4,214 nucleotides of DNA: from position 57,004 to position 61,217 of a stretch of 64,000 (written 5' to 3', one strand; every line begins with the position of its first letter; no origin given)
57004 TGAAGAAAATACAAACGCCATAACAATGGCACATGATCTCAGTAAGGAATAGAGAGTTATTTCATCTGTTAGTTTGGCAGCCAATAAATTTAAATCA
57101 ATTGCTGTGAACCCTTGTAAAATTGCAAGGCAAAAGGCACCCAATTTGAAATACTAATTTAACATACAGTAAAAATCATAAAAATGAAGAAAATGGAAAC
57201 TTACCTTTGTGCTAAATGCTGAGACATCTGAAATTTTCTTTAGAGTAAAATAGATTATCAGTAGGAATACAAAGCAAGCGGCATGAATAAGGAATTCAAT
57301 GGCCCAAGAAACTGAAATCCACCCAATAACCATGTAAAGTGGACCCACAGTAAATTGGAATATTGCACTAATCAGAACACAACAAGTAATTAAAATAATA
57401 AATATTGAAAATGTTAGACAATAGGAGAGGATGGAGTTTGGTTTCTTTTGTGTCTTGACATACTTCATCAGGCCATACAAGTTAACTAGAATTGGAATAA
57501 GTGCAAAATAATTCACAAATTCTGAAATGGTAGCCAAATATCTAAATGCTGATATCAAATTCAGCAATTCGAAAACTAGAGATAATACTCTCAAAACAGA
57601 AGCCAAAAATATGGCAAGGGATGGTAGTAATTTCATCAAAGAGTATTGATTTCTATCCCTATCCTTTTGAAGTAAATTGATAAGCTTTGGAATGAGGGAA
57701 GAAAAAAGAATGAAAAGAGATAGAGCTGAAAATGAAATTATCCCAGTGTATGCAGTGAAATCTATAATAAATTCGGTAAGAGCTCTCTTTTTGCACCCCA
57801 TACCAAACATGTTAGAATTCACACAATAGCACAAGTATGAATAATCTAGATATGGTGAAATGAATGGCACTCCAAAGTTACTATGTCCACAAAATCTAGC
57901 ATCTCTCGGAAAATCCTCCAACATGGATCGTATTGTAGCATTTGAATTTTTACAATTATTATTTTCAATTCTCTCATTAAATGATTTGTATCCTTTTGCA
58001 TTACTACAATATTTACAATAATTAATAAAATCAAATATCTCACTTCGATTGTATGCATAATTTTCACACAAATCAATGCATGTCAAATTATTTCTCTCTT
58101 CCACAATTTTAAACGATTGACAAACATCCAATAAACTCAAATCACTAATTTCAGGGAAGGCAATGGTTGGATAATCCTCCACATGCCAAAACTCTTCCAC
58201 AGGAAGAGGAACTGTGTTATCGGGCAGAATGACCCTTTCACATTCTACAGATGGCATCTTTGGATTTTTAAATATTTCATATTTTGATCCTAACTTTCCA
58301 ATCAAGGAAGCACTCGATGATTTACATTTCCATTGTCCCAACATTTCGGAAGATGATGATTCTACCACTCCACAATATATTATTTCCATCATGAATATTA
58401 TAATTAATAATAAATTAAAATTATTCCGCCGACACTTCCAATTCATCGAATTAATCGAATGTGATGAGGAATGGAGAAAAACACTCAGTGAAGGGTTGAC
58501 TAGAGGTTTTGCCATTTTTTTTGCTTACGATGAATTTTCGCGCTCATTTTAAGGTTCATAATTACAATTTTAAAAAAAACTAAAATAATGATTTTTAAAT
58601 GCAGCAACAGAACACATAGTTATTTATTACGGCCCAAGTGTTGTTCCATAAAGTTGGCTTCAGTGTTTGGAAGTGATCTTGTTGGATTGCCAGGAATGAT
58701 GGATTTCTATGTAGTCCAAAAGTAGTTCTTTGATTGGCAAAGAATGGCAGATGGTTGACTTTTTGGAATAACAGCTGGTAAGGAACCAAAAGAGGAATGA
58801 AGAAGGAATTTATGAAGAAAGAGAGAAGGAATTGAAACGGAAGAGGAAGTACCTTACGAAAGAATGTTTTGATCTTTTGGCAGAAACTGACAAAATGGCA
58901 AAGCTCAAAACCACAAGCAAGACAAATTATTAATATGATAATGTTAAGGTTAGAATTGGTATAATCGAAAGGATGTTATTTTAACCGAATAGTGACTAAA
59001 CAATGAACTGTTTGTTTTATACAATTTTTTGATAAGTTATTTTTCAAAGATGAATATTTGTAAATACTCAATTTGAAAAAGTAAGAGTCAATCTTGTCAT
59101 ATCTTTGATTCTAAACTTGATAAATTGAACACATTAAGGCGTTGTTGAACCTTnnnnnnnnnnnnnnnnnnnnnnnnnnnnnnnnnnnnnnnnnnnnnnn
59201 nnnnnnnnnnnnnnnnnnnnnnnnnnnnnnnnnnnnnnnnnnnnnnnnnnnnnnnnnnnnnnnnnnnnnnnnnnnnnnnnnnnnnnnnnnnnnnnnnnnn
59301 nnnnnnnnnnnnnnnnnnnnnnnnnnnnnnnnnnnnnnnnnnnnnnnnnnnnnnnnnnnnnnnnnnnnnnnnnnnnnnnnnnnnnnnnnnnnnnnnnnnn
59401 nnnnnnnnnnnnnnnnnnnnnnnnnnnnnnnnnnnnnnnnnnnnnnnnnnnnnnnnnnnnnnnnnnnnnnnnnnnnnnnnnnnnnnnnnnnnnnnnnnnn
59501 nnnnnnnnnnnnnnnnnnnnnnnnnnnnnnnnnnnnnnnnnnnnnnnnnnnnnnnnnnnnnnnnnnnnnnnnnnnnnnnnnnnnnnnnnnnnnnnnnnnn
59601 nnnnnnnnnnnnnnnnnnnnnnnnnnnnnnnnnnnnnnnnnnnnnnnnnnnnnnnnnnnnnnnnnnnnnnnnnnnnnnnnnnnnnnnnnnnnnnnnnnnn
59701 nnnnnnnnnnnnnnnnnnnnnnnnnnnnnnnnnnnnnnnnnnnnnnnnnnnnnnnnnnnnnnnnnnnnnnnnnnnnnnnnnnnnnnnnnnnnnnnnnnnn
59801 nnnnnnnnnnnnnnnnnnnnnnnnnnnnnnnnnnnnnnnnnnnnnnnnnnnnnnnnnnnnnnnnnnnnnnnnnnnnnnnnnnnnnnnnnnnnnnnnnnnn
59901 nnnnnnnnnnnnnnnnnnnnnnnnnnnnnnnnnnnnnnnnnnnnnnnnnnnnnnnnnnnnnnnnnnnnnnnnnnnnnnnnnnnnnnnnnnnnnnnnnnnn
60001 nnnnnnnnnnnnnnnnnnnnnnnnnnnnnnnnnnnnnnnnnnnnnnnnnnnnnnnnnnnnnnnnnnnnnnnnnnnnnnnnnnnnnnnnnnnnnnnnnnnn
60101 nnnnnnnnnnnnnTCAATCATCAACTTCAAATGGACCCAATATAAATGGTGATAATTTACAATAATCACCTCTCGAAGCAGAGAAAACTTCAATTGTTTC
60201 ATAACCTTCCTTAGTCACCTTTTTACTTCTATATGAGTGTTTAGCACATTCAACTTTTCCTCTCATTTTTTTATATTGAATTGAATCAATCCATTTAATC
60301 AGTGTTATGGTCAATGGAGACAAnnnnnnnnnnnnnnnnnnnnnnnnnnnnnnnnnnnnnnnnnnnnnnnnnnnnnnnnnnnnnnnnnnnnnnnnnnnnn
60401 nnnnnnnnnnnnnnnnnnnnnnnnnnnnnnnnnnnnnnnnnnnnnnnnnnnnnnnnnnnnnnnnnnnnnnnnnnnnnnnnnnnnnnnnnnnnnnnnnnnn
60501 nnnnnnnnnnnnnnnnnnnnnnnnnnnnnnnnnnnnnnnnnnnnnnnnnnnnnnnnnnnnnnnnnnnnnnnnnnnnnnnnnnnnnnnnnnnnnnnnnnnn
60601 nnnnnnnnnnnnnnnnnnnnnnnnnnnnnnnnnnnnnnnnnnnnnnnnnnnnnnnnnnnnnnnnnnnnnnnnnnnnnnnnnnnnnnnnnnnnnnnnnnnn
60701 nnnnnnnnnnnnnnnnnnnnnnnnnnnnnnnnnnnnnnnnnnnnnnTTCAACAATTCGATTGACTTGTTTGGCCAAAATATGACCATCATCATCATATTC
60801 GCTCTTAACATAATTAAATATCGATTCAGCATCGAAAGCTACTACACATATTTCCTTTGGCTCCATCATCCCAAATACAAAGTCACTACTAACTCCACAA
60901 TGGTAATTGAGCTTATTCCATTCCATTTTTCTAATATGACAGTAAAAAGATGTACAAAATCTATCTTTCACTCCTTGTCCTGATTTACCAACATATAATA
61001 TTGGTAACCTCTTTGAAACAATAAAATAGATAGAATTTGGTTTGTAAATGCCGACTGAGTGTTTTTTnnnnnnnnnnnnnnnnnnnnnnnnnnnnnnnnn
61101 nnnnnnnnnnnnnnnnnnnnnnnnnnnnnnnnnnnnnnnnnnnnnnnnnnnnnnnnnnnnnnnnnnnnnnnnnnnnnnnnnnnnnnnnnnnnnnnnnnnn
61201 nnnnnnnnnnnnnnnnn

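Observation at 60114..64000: Local family of genes with a GIY-YIG-like nuclease motif, one intact and at least one decayed, beside the Pol III cluster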

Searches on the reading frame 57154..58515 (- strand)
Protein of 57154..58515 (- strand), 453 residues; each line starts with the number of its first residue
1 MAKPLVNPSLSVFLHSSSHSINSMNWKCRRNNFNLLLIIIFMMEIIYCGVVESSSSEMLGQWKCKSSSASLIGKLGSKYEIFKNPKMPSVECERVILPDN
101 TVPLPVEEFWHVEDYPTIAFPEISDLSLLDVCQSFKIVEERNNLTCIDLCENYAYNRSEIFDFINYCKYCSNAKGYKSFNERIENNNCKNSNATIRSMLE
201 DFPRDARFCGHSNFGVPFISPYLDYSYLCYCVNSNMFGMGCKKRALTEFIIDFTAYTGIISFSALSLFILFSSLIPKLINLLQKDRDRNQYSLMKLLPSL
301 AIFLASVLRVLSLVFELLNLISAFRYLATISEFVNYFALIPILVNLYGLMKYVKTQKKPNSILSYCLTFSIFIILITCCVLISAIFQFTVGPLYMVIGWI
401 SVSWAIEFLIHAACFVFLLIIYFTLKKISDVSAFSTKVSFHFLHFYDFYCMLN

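Call 5: search_protein_families(library=pfam, proteins=[window:57154-58515:-], max_evalue=1)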
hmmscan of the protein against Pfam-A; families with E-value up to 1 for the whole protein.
window:57154-58515:- (453 aa): 1 family
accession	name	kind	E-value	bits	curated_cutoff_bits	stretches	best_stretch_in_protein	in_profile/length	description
PF00324.27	AA_permease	-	0.2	10.7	24.6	1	298-426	330-457/470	Amino acid permease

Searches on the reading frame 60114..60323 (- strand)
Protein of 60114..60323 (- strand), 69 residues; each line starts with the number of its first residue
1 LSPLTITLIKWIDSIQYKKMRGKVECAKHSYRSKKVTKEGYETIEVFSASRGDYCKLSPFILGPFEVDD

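Call 5: search_protein_families(library=pfam, proteins=[window:60114-60323:-], max_evalue=1)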
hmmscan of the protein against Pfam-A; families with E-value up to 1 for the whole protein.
window:60114-60323:- (69 aa): 1 family
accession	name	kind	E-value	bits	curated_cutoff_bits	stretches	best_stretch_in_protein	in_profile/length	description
PF17146.10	PIN_6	-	0.099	13.5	27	1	11-58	27-74/87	PIN domain of ribonuclease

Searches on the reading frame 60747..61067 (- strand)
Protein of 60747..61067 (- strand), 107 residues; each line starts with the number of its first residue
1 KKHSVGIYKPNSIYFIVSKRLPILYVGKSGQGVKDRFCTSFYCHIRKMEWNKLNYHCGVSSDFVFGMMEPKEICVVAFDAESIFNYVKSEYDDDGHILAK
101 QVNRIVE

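Call 13: search_solved_structures(query=window:60747-61067:-, max_evalue=10, show_alignments=3)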
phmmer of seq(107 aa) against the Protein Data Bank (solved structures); distinct sequences matched with E-value up to 10: 3.
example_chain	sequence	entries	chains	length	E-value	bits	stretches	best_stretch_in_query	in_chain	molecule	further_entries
8pjh_A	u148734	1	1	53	0.23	14.6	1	2-49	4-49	Insulin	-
8iuf_B9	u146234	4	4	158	0.27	14.3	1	29-97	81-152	NDUFB9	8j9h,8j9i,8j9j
1zei_A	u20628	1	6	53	0.83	12.8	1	2-49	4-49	INSULIN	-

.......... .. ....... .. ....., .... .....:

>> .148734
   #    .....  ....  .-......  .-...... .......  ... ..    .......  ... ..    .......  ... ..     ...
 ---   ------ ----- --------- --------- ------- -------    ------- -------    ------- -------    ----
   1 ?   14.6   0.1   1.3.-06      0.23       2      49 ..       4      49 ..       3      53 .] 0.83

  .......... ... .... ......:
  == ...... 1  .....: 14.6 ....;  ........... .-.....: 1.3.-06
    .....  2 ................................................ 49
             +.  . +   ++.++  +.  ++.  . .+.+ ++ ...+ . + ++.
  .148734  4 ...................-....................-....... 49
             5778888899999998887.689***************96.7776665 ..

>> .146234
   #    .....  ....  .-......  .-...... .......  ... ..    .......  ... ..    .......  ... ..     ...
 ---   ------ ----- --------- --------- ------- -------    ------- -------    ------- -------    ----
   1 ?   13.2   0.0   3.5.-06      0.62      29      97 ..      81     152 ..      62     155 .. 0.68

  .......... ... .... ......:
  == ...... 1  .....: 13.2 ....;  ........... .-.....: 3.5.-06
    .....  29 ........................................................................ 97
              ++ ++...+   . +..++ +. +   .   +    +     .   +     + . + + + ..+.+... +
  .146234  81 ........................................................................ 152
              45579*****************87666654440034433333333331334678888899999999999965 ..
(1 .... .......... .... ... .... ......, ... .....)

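Call 34: search_protein_families(library=pfam, proteins=[window:60747-61067:-], max_evalue=10)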
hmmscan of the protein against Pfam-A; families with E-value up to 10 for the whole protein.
seq(107 aa): 2 families
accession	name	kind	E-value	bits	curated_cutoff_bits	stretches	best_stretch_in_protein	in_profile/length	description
PF17362.7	pXO2-34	-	0.016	15.8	30.8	1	80-101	43-64/79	Family of unknown function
PF01541.30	GIY-YIG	-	0.036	14.8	22.6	1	12-40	3-29/78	GIY-YIG catalytic domain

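Call 36: search_solved_structures(query=A2, max_evalue=10, show_alignments=3)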
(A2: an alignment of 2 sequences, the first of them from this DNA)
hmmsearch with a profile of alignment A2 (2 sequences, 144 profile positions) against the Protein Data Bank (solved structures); distinct sequences matched with E-value up to 10: 0.

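Call 37: search_protein_families(library=phrogs, proteins=[window:60747-61067:-], max_evalue=10)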
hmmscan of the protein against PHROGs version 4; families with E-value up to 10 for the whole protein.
seq(107 aa): 0 families

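Call 38: search_protein_families(library=ncbifam, proteins=[window:60747-61067:-], max_evalue=10)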
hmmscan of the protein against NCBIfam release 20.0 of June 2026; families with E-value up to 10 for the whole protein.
seq(107 aa): 0 families

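Call 41: find_related_loci(query=A2, collection=metagenome_contigs, flank=5000)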
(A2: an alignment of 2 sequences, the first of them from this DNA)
Query A2 (107 aa) in metagenome_contigs; peptide patterns used: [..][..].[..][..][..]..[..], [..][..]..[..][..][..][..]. (x = any residue, [..] = any of these).
91 stretches matched a pattern, but none encodes a relative of the query by tblastn (E <= 1e-3).

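Call 57: predict_structure(alignment_id=A2)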
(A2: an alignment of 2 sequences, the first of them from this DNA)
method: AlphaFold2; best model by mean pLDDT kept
length: 107 residues; sequences in the alignment: 2
mean_pLDDT: 34.9   pTM: 0.25
mean pLDDT of the five models: 34.9, 34.6, 33.2, 33.1, 32.4
residues with pLDDT >= 90: 0; 70-90: 0; 50-70: 2; < 50: 105
segments of 3 or more residues with pLDDT < 50: 1-32, 36-107
pLDDT, mean of each block of 10 residues (from residue 1): 24 30 38 46 35 27 36 40 39 37 30
secondary structure, 60 per line:
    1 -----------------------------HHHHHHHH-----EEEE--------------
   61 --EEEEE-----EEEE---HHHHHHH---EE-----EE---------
elements in order: H30-37 E43-46 E63-67 E73-76 H80-86

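Call 62: search_protein_families(library=pfam, proteins=[window:60774-61037:-], max_evalue=10)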
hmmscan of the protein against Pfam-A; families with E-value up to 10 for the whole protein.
seq(88 aa): 1 family
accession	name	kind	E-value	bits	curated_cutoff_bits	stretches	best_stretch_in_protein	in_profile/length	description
PF01541.30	GIY-YIG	-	0.03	15.1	22.6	1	2-33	3-32/78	GIY-YIG catalytic domain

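Call 88: find_related_loci(query=A2, collection=viral_contigs, flank=3000)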
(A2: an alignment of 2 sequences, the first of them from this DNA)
Query A2 (107 aa) in viral_contigs; peptide patterns used: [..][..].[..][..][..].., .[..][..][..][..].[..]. (x = any residue, [..] = any of these).
186 stretches matched a pattern, but none encodes a relative of the query by tblastn (E <= 1e-3).

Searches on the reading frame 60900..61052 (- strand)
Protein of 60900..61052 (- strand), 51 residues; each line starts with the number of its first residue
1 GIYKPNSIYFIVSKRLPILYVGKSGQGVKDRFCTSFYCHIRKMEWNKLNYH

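Call 62: search_protein_families(library=pfam, proteins=[window:60900-61052:-], max_evalue=10)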
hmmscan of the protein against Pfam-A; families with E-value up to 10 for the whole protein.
seq(51 aa): 1 family
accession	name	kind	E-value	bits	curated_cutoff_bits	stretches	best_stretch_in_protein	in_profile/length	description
PF01541.30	GIY-YIG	-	0.0098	16.6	22.6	1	7-38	3-32/78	GIY-YIG catalytic domain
